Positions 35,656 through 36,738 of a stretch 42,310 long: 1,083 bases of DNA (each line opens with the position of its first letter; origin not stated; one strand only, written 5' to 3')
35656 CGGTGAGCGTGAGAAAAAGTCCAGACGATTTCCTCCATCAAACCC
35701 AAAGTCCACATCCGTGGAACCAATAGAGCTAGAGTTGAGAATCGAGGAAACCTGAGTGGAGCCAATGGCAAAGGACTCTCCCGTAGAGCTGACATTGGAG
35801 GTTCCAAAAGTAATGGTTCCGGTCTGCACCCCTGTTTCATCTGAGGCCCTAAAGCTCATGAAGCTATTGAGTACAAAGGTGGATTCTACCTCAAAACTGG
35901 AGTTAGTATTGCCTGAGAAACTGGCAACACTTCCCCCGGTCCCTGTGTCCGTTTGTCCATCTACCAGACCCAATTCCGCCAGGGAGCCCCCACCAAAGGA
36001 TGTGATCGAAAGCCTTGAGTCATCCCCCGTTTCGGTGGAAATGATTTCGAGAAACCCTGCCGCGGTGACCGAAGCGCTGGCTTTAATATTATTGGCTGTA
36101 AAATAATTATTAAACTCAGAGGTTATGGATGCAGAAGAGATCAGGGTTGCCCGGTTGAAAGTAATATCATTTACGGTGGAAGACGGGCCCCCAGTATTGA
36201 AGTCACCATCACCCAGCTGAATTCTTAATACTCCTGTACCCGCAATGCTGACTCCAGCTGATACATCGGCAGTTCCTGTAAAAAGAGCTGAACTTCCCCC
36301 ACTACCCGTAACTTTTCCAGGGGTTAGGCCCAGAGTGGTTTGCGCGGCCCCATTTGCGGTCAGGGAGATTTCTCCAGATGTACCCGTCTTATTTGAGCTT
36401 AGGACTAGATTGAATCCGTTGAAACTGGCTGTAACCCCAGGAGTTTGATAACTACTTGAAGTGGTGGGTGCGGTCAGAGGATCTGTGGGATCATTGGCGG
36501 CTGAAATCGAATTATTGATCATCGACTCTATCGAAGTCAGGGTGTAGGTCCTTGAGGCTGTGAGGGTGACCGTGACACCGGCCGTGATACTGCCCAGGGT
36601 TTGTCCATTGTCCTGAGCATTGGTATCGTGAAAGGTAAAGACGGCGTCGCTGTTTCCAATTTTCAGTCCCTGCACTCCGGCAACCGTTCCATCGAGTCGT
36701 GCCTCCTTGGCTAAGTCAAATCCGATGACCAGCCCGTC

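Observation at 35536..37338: Giant flagellins whose ~600-aa insert is built from four tandem IN-motif-like modules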

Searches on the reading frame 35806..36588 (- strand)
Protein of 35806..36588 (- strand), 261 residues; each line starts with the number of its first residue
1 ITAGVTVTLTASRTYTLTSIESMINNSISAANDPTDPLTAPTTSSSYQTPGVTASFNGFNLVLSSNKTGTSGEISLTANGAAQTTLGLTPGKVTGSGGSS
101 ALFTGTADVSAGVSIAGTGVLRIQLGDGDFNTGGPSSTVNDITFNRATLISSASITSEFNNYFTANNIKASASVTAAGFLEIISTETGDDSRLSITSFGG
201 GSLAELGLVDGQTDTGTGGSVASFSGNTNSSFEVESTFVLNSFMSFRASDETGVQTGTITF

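Call 49: predict_structure(alignment_id=A2)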
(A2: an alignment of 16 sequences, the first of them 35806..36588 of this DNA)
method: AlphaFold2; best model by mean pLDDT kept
length: 261 residues; sequences in the alignment: 16
mean_pLDDT: 76.5   pTM: 0.58
mean pLDDT of the five models: 76.5, 73.9, 67.6, 66.4, 55.2
residues with pLDDT >= 90: 46; 70-90: 146; 50-70: 45; < 50: 24
segments of 3 or more residues with pLDDT < 50: 235-238, 243-261
pLDDT, mean of each block of 10 residues (from residue 1): 70 74 83 69 67 83 84 78 76 80 92 89 79 59 89 94 86 95 84 83 87 82 77 53 46 35 31
secondary structure, 60 per line:
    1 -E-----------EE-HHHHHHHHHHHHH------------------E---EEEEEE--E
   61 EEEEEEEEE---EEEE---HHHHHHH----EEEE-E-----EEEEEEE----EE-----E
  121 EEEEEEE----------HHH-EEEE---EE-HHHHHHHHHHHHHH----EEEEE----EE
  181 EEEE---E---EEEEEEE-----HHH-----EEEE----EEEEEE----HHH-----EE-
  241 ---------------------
elements in order: H17-29 E52-57 E60-69 E73-76 H80-86 E91-94 E102-108 E120-127 E142-145 H152-165 E170-174 E179-184 E192-198 E212-215 E220-225

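Call 53: fold_search(model_id=the predicted structure, library=pdb)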
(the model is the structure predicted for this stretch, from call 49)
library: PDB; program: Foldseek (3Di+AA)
matches with E <= 10: 623; with E <= 0.001: 1
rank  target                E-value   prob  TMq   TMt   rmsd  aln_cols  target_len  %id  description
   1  9m6h_A                8.9e-04  0.99  0.31  0.20  11.7       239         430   10  structure of FliD-FliC at a 10:10 stoichiometry (released 2025-07-16)
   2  5h5v_F                1.8e-03  0.97  0.30  0.25  13.4       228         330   15  Crystal structure of the flagellar cap protein FliD D1-D2-D3 domains from Escherichia coli (released 2017-02-22)
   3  5h5w_A                1.8e-03  0.96  0.28  0.35  13.6       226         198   15  Crystal structure of the flagellar cap protein FliD D2-D3 domains from Escherichia coli (released 2017-02-22)
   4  9m67_A                1.9e-03  0.96  0.29  0.19  12.1       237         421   11  the flagellar filament cap FliD in complex with FliC (released 2025-12-03)
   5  5h5w_B                2.3e-03  0.95  0.28  0.36  13.1       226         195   15  Crystal structure of the flagellar cap protein FliD D2-D3 domains from Escherichia coli (released 2017-02-22)
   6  5h5v_B                2.4e-03  0.97  0.30  0.24  13.4       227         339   15  Crystal structure of the flagellar cap protein FliD D1-D2-D3 domains from Escherichia coli (released 2017-02-22)
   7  9n8g_C                6.6e-03  0.99  0.26  0.20  12.8       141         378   17  In situ sheathed FlaA flagellar filament of Vibrio cholerae (released 2025-09-24)
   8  9n8h_A                8.3e-03  0.99  0.27  0.20  12.7       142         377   18  In situ sheathed flagellar filament of Vibrio cholerae resolved with helical reconstruction. (released 2025-09-24)
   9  9gsx_Y                9.8e-03  0.89  0.30  0.14  12.6       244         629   12  Campylobacter hook-filament junction-cap complex (released 2025-04-09)
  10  6iwy                  1.2e-02  0.92  0.28  0.21  11.3       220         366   13  Crystal structure of the flagellar cap protein FliD from Helicobacter pylori (released 2019-05-22)
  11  9n8a_A1               1.3e-02  0.99  0.26  0.20   5.4       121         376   20  In situ structure of the sheathed FlaD flagellar filament in Vibrio cholerae (released 2025-09-24)
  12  9m68_A                1.3e-02  0.90  0.32  0.22  12.6       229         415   10  the flagellar filament cap FliD in complex with FlgL (released 2025-12-03)
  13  9n8g_A                1.5e-02  1.00  0.29  0.21   4.1       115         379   17  In situ sheathed FlaA flagellar filament of Vibrio cholerae (released 2025-09-24)
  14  5xlj                  1.5e-02  0.60  0.26  0.33  14.0       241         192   14  Crystal structure of the flagellar cap protein flid D2-D3 domains from serratia marcescens in Space group P432 (released 2017-06-14)
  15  9ygu_A7               2.7e-02  0.47  0.27  0.16  19.4       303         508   15  Flagella filament structure in H. pylori composed of flagellin FlaA (released 2026-02-25)
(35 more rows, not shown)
